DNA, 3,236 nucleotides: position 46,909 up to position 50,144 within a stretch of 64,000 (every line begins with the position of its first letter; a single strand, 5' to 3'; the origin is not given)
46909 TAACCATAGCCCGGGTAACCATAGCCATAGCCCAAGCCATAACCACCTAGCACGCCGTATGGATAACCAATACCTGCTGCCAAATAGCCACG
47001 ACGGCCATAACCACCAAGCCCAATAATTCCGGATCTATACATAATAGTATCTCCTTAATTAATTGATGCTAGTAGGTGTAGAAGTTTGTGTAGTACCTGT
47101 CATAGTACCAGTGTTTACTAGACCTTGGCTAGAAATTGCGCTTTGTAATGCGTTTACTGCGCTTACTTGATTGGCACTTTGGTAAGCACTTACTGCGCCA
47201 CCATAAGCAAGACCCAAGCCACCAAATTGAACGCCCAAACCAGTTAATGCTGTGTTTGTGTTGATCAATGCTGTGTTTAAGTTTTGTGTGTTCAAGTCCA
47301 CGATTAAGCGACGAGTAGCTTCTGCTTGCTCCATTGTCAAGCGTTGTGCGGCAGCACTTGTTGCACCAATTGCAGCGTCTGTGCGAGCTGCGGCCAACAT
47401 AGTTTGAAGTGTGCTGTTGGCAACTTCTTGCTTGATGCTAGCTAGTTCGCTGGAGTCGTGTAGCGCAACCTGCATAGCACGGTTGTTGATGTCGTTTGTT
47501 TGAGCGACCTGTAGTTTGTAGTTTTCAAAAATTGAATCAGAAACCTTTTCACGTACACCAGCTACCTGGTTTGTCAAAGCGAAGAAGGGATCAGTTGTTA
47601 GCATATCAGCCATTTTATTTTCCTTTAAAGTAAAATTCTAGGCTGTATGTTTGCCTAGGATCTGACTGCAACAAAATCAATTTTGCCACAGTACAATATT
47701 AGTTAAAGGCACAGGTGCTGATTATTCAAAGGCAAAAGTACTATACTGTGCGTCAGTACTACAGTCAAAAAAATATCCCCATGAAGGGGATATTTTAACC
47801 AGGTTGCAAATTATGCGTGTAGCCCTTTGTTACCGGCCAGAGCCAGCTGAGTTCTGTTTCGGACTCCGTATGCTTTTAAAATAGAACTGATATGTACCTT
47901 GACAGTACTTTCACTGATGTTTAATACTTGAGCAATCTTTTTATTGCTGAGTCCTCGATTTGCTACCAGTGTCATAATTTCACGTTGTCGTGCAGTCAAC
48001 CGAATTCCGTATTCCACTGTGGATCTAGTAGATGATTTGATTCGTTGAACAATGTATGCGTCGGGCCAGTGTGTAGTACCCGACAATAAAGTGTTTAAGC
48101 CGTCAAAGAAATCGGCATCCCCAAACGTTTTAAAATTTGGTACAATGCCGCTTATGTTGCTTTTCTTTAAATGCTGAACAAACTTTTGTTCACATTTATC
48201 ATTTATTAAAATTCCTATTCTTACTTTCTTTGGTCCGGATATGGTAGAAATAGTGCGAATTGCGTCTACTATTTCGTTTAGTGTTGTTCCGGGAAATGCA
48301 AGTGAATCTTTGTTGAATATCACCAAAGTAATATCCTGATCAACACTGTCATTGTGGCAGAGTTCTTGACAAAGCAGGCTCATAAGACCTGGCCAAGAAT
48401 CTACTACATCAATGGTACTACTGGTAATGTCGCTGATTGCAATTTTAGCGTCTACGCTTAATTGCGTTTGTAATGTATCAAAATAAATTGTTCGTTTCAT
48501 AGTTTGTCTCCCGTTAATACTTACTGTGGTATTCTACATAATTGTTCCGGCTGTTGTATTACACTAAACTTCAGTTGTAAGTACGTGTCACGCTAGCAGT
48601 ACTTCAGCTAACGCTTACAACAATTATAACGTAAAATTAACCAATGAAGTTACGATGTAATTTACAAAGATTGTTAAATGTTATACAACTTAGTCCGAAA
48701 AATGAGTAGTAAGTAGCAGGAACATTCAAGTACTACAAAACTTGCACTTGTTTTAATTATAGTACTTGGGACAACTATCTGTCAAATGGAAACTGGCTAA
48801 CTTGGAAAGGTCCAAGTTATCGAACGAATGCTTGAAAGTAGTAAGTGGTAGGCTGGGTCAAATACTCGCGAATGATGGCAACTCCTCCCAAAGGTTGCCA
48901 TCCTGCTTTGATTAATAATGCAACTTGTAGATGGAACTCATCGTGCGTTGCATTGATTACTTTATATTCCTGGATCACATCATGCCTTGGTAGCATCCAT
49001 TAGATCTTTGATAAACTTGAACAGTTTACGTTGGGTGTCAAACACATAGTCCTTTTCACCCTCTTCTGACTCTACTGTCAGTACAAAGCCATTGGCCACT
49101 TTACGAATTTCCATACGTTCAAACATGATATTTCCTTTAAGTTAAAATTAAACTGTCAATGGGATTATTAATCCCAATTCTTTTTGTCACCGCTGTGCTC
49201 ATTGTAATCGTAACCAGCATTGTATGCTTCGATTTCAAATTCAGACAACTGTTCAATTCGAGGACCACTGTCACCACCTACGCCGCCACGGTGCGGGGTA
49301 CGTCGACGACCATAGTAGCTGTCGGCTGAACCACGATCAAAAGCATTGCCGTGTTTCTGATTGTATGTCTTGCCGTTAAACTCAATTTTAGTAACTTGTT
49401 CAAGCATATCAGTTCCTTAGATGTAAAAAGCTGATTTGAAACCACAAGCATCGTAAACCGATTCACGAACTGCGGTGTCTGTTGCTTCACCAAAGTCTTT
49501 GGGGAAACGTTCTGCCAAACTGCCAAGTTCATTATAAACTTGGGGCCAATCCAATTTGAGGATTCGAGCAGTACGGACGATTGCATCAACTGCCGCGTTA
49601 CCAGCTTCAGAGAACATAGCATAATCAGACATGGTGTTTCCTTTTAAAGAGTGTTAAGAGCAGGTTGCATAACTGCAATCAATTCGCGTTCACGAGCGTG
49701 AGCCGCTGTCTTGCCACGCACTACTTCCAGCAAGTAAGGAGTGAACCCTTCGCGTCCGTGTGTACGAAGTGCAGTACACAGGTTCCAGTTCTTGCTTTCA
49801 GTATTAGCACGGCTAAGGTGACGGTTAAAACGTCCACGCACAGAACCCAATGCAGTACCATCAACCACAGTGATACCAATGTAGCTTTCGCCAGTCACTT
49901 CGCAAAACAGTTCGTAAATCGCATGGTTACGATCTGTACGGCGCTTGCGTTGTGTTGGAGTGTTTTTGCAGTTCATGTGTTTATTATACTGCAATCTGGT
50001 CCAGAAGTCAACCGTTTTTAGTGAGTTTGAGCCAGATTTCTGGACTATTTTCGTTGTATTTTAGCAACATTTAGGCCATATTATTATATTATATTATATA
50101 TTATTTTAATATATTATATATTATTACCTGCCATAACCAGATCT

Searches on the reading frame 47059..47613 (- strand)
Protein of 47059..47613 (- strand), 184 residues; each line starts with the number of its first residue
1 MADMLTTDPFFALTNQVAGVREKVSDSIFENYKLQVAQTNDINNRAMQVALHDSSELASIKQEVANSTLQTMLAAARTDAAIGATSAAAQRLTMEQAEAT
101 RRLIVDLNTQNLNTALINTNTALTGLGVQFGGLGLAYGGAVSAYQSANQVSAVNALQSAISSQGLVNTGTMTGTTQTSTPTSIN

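Call 6: search_protein_families(library=pfam, proteins=[window:47059-47613:-], max_evalue=0.1)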
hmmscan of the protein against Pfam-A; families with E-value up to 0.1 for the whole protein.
window:47059-47613:- (184 aa): 0 families

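Call 8: search_protein_families(library=phrogs, proteins=[window:47059-47613:-], max_evalue=0.01)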
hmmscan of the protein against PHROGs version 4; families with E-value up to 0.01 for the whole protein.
window:47059-47613:- (184 aa): 0 families

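Call 10: search_dna_similar(query=window:47059-47613:-, collection=phages, mode=protein, max_evalue=0.01)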
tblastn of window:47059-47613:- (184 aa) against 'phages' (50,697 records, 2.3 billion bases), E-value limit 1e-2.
No match.

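Call 26: find_homologous_proteins(query=window:47062-47613:-, max_evalue=0.001)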
Query window:47062-47613:- (184 aa): 772 proteins with E <= 0.001 among 1094 candidates; the best 120 are listed.
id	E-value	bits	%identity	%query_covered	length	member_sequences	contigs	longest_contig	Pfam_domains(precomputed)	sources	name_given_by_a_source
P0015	4.4e-104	363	100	100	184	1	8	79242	-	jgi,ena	-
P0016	1.2e-103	361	99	100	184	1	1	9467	-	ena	-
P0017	3.1e-103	360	99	99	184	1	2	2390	-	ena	-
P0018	1.6e-102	358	99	99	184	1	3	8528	-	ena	-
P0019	8.9e-102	355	98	100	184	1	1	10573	-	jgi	jgi:DNA uptake protein ComE-like DNA-binding protein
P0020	8.9e-102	355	98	100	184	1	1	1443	-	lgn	-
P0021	9.6e-102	355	97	100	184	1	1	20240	-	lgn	-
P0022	2.2e-101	354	97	100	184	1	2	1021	-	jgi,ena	-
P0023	2.3e-101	354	97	100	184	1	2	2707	-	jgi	jgi:DNA uptake protein ComE-like DNA-binding protein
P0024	3.2e-101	354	98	99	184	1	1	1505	-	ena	-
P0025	3.5e-101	353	97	100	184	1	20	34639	-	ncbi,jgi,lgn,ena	jgi:hypothetical protein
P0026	4.2e-101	353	97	100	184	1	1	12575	-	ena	-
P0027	4.3e-101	353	96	100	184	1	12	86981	-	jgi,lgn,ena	jgi:hypothetical protein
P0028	6.4e-101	353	96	100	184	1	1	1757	-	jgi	-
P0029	6.9e-101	352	97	99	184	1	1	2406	-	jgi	jgi:DNA uptake protein ComE-like DNA-binding protein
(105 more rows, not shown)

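Call 27: find_related_loci(query=window:47062-47613:-, collection=viral_contigs, flank=4000)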
Query window:47062-47613:- (184 aa) in viral_contigs; peptide patterns used: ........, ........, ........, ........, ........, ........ (x = any residue, [..] = any of these).
51 stretches matched a pattern; 44 encode a relative of the query (tblastn E <= 1e-3); 42 distinct loci.
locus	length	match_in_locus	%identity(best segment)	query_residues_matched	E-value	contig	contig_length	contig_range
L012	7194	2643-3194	97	1-184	4e-115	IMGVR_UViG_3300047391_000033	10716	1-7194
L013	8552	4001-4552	96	1-184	7e-115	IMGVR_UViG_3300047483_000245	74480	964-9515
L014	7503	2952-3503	96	1-184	7e-115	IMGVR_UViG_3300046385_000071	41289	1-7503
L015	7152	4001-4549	97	1-183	2e-114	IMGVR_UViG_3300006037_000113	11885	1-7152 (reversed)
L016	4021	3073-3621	96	1-183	1e-115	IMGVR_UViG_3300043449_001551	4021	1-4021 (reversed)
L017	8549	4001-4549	97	1-183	2e-114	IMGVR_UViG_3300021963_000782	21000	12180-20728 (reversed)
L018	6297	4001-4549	97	1-183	2e-114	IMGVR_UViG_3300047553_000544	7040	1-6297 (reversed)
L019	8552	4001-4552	96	1-184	3e-114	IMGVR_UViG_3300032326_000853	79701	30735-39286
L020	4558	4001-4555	89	1-184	5e-98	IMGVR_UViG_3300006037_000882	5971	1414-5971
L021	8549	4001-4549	79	1-183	2e-95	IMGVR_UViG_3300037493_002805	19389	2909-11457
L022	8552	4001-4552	86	1-183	1e-92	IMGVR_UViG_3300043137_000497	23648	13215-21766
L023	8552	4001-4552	86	1-183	1e-92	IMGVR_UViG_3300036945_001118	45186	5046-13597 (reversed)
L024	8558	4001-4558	80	1-183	1e-90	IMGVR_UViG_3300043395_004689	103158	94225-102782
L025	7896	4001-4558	80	1-183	1e-90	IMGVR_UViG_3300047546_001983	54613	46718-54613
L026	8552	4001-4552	85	1-183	9e-91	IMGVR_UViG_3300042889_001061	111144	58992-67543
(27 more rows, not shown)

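Call 30: search_solved_structures(query=window:47062-47613:-, max_evalue=1)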
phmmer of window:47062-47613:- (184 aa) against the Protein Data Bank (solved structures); distinct sequences matched with E-value up to 1: 0.

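Call 37: predict_structure(alignment_id=A3)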
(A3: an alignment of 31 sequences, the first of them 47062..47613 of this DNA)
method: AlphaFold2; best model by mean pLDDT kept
length: 184 residues; sequences in the alignment: 31
mean_pLDDT: 74.7   pTM: 0.32
mean pLDDT of the five models: 74.7, 73.1, 70.8, 69.4, 68.0
residues with pLDDT >= 90: 67; 70-90: 38; 50-70: 60; < 50: 19
segments of 3 or more residues with pLDDT < 50: 1-4, 169-173, 175-179, 182-184
pLDDT, mean of each block of 10 residues (from residue 1): 52 70 81 92 91 91 96 95 93 93 89 75 60 61 58 59 52 46 45
secondary structure, 60 per line:
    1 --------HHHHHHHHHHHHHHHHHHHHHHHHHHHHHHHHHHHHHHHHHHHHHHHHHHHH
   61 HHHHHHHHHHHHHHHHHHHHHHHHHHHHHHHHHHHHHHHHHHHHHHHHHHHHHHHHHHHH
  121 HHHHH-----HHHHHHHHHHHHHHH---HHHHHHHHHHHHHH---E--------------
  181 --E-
elements in order: H9-125 H131-145 H149-162

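Call 49: search_protein_representatives(alignment_id=A3)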
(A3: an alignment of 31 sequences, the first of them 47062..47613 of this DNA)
Query: 31 sequences, 184 profile positions. Proteins with E-value up to 0.001 (for the whole library): 32; up to 1e-10: 19; up to 1e-30: 11. The best 32 are listed.
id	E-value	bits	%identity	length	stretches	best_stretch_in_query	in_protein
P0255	6.9e-88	309.4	-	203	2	63-183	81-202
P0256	4.6e-83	293.7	-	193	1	4-183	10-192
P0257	6.0e-65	234.6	-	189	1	6-183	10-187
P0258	1.1e-57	210.9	-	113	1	72-184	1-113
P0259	8.1e-55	201.6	-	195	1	2-138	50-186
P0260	3.9e-47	176.5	-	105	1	1-99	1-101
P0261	7.8e-45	169.0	-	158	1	1-103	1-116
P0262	8.7e-42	159.1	-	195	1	7-183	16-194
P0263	1.3e-41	158.6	-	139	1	54-183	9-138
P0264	4.6e-38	147.0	-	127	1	7-123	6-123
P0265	2.4e-34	134.8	-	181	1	7-183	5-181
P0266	4.0e-30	121.1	-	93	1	92-183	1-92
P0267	2.6e-28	115.2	-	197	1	6-184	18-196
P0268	3.9e-28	114.6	-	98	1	1-75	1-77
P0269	9.4e-27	110.1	-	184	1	7-183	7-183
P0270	9.6e-27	110.1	-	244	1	37-184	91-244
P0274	1.8e-08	50.5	-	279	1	52-183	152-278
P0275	1.6e-07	47.5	-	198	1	62-183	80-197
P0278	2.6e-05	40.3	-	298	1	8-183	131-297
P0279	3.2e-05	39.9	-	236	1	75-183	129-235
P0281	8.5e-05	38.5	-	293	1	82-183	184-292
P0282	9.1e-05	38.4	-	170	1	73-179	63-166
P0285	2.6e-04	37.0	-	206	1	42-181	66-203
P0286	7.7e-04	35.4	-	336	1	23-183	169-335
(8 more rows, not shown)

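Call 52: list_cluster_members(proteins=[P0275, P0279, P0281, P0285, P0278, P0286, P0274, P0282, P0270, P0269])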
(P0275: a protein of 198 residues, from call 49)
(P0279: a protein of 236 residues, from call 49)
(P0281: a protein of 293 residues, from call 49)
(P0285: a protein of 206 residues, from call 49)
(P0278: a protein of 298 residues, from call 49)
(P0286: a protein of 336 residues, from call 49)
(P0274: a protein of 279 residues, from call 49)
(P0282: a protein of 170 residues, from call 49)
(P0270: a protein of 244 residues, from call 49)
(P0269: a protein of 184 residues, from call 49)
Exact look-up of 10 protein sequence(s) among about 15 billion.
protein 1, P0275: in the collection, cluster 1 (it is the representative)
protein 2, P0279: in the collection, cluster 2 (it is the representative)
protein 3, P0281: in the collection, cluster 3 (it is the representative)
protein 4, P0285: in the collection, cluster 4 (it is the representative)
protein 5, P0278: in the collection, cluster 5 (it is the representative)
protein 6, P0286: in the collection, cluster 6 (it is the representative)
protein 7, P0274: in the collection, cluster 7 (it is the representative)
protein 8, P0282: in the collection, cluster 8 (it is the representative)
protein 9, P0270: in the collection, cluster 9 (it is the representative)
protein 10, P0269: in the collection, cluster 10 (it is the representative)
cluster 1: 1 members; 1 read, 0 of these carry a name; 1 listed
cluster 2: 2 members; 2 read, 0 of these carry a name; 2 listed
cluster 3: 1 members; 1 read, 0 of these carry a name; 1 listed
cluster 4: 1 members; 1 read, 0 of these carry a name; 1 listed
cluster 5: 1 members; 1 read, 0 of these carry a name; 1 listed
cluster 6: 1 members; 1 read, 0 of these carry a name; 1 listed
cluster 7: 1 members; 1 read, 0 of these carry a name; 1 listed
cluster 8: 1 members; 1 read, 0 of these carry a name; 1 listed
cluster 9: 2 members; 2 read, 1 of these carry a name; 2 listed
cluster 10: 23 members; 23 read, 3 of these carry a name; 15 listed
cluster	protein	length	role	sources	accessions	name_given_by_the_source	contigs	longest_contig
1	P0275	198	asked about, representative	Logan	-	-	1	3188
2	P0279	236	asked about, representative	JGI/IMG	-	-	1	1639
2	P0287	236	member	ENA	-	-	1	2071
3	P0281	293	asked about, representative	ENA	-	-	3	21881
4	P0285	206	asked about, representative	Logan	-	-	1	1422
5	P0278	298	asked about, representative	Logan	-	-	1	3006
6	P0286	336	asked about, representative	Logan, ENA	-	-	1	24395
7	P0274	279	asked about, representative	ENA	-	-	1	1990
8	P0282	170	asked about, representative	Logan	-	-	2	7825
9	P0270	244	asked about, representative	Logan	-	-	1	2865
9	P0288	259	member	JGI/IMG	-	hypothetical protein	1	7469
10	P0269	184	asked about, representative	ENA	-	-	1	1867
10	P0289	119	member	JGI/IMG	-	hypothetical protein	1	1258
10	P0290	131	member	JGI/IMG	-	hypothetical protein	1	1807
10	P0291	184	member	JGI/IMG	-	predicted heme/steroid binding protein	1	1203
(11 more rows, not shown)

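Call 53: search_protein_families(library=phrogs, proteins=[P0275, P0281, P0286, P0279, P0282, P0270, P0274, P0269, P0265], max_evalue=0.01)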
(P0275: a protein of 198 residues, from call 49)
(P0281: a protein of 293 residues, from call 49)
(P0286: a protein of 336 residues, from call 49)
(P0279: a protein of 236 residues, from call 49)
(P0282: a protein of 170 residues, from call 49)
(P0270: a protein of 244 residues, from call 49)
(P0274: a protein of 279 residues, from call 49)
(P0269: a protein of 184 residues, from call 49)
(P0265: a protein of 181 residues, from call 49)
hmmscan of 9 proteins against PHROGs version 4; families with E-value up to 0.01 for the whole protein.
P0275 (198 aa): 0 families

P0281 (293 aa): 0 families

P0286 (336 aa): 1 family
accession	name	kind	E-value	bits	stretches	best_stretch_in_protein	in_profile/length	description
phrog_23500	-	unknown function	0.0069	17.3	0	85-179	22-113/148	-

P0279 (236 aa): 0 families

P0282 (170 aa): 3 families
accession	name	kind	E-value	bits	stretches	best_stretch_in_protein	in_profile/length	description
phrog_7837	-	unknown function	0.00049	21.3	1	16-52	17-52/81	-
phrog_9288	-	unknown function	0.0077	16.9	1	68-142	147-215/234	-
phrog_1722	-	tail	0.0088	16.2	1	60-151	243-328/410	tail protein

P0270 (244 aa): 0 families

P0274 (279 aa): 1 family
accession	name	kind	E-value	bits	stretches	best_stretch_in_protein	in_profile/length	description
phrog_27415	-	unknown function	0.0029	18.6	1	186-239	59-112/115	-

P0269 (184 aa): 1 family
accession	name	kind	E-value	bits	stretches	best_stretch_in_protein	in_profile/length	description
phrog_5039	-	unknown function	0.0071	17.5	0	21-110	27-117/124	-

P0265 (181 aa): 0 families

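Call 54: search_dna_similar(query=P0275, collection=phages, mode=protein, max_evalue=0.01)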
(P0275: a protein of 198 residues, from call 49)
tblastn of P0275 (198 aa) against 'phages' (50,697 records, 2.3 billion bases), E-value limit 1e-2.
No match.

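Call 55: find_encoding_contigs(protein=P0281, flank=6000, max_places=2)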
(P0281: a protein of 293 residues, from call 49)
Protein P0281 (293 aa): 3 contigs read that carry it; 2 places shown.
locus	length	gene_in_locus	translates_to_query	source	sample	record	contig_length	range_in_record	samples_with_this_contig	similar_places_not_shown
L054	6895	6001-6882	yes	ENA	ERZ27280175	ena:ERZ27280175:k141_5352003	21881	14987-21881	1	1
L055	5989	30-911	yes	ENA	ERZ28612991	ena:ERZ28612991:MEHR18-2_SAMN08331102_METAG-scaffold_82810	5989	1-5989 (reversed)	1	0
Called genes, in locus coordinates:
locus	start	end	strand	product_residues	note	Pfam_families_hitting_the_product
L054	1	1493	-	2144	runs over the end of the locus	PF05403:Plasmodium_HRP (faint)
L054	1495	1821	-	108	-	-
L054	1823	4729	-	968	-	-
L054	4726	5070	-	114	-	-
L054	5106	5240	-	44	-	-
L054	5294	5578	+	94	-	-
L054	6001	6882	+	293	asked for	-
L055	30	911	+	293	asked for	-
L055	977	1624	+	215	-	-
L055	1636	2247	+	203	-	-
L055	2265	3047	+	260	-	PF00112:Peptidase_C1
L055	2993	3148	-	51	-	-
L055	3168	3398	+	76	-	-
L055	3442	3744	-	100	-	-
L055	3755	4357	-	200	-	-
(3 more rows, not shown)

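Call 59: search_protein_families(library=ncbifam, proteins=[window:47062-47613:-], max_evalue=0.1)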
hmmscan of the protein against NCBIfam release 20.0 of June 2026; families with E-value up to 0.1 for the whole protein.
window:47062-47613:- (184 aa): 0 families

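Call 71: find_related_loci(query=A3, collection=genome_contigs, flank=5000)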
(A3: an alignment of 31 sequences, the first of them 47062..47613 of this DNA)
Query A3 (184 aa) in genome_contigs; peptide patterns used: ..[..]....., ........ (x = any residue, [..] = any of these).
49 stretches matched a pattern; 1 encode a relative of the query (tblastn E <= 1e-3); 1 distinct loci.
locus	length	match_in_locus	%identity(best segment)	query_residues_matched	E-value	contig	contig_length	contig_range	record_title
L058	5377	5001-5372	60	1-121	1e-42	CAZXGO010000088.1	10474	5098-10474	MAG TPA_asm: uncultured Chitinophagales bacterium isolate SRP069133_co1_341 genome assembly, contig: NODE_7152_length_10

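Call 75: find_encoding_contigs(protein=P0286, flank=8000, max_places=1)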
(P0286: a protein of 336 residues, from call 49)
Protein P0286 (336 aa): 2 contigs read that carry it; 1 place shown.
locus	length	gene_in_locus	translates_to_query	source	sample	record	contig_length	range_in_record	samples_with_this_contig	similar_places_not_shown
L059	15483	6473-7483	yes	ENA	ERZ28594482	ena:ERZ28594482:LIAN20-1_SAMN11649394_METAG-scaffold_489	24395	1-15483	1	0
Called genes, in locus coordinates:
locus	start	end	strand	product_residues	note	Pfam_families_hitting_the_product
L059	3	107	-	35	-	?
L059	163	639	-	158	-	-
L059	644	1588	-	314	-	-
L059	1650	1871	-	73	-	-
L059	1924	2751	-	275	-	PF26926:Phage_T4_rIIB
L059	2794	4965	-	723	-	-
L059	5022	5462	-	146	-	-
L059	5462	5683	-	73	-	-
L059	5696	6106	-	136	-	-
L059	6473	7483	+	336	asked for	-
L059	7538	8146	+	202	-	-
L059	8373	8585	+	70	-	-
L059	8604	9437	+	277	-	PF00112:Peptidase_C1, PF13529:Peptidase_C39_2 (weak)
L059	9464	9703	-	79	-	-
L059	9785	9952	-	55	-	-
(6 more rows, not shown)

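Call 76: find_encoding_contigs(protein=P0282, flank=8000, max_places=1)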
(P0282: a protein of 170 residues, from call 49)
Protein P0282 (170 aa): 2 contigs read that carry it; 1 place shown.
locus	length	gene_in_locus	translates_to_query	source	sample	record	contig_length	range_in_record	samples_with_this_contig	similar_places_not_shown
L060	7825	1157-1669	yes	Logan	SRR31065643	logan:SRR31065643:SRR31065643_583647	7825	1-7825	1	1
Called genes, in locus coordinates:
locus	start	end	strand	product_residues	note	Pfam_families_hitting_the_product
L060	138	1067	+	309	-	PF00196:GerE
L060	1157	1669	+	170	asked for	-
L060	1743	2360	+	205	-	-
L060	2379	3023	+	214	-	-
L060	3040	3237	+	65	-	-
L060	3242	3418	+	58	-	-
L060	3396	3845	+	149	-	-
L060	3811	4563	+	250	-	PF00112:Peptidase_C1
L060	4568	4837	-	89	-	-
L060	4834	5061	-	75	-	-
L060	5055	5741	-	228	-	-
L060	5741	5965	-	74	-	-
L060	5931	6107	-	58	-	-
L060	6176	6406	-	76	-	-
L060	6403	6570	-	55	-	-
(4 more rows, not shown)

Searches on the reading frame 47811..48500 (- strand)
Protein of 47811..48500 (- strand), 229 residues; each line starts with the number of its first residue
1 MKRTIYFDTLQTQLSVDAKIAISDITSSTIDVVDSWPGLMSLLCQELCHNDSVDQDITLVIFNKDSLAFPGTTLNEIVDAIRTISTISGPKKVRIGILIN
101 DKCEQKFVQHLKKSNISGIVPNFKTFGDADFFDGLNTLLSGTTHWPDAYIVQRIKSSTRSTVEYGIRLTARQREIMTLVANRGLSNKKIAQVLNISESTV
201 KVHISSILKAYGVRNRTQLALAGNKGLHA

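Call 6: search_protein_families(library=pfam, proteins=[window:47811-48500:-], max_evalue=0.1)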
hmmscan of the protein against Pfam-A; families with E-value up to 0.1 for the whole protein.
window:47811-48500:- (229 aa): 18 families
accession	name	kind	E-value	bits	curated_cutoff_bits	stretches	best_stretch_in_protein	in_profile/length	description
PF00196.25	GerE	-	4.7e-16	58.6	23.5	1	168-220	3-54/57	Bacterial regulatory proteins, luxR family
PF08281.18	Sigma70_r4_2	-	7.1e-10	38.8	25.7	1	167-209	10-52/54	Sigma-70, region 4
PF04545.22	Sigma70_r4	-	3.8e-08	33.2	24.1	1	167-209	4-46/50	Sigma-70, region 4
PF13384.12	HTH_23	-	3.4e-05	24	24.6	1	171-201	6-35/50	Homeodomain-like domain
PF13412.12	HTH_24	-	0.00012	22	21.9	1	178-205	12-39/48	Winged helix-turn-helix DNA-binding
PF13936.12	HTH_38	-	0.00013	22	27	1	167-200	4-37/44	Helix-turn-helix domain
PF08279.18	HTH_11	-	0.00047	20.4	25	1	171-213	1-44/55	HTH domain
PF01022.26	HTH_5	-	0.00094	19.4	22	1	172-209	4-41/47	Bacterial regulatory protein, arsR family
PF21476.4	PF0610-like_N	-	0.0045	17.6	33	1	169-209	1-40/50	PF0610-like, N-terminal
PF13518.12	HTH_28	-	0.0049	17.4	25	1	173-205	3-34/52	Helix-turn-helix domain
PF14493.12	HTH_40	-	0.0063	17.2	27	1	178-210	8-39/89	Helix-turn-helix domain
PF04297.20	UPF0122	-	0.01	16.5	22.7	1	164-207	14-57/101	Putative helix-turn-helix protein, YlxM / p13 like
PF20432.4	Xre-like-HTH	-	0.018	15.7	25.8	1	177-201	17-41/63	Antitoxin Xre-like helix-turn-helix domain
PF15978.11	TnsD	-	0.03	13.8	32.4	1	160-205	179-221/355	Tn7-like transposition protein D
PF07638.17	Sigma70_ECF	-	0.032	14.6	21.1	1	168-202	136-170/185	ECF sigma factor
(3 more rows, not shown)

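Call 72: search_protein_families(library=ncbifam, proteins=[window:47811-48500:-], max_evalue=0.001)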
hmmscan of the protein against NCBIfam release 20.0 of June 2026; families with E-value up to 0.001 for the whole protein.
window:47811-48500:- (229 aa): 30 families (the best 25 are shown)
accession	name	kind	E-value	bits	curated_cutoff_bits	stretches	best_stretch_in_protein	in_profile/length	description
NF007505.1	PRK10100.1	equivalog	2.1e-15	56.9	250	1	93-225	71-201/204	biofilm master transcriptional regulator CsgD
NF041830.1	RR_TF_ErdR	exception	4.6e-15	55.9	390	1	98-221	82-203/213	response regulator transcription factor ErdR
NF007935.0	PRK10651.1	equivalog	3.4e-12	46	250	1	154-220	142-207/216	two-component system response regulator NarL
NF047785.1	respo_reg_MadR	equivalog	4.2e-11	42.6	300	1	159-221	140-201/209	MadR family response regulator transcription factor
TIGR03020.2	EpsA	equivalog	4.4e-11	42.9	170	1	167-218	190-240/247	XrtB/PEP-CTERM-associated transcriptional regulator EpsA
NF007708.0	PRK10403.1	equivalog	4.6e-11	42.6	343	1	168-217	154-202/215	nitrate/nitrite response regulator protein NarP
NF052366.1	photon_PedR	equivalog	1.7e-09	37.7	120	1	167-219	2-53/74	photosynthetic electron transport-dependent transcriptional regulator PedR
NF007403.0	PRK09935.1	equivalog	2e-08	34.1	271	1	69-215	59-196/210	fimbria biosynthesis transcriptional regulator FimZ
TIGR02985.1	Sig70_bacteroi1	subfamily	2.5e-08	34.3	126.4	1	158-209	108-156/162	RNA polymerase sigma-70 factor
NF052445.1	RespRegMctR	equivalog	1.1e-07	31.5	300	1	164-219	142-195/205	two-component system response regulator MctR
NF050132.1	TransRegAbsR2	equivalog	2.2e-07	30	850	1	167-219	530-581/582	LuxR family transcriptional regulator AbsR2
TIGR02937.1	sigma70-ECF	superfamily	7.2e-07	29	42.9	1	167-209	117-159/165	sigma-70 family RNA polymerase sigma factor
NF011896.0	PRK15369.1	equivalog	2.2e-06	27.5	242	1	151-220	133-201/211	two component system response regulator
NF003420.0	PRK04841.1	equivalog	1e-05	23.8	537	1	168-218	839-888/903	HTH-type transcriptional regulator MalT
NF040749.1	tetrathio_RR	equivalog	1.3e-05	25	290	1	166-217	132-182/191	tetrathionate respiration response regulator TtrR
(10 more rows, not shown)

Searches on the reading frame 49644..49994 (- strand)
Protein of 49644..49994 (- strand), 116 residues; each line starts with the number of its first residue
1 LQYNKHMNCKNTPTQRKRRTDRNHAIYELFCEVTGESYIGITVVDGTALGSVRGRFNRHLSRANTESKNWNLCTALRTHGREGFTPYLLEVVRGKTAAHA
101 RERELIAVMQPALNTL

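Call 35: search_protein_families(library=pfam, proteins=[window:49644-49994:-], max_evalue=0.01)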
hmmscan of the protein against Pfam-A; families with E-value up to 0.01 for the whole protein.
window:49644-49994:- (116 aa): 1 family
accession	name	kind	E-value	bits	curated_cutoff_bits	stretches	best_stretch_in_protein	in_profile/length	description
PF01541.30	GIY-YIG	-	6.1e-06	26.9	22.6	1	24-111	2-74/78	GIY-YIG catalytic domain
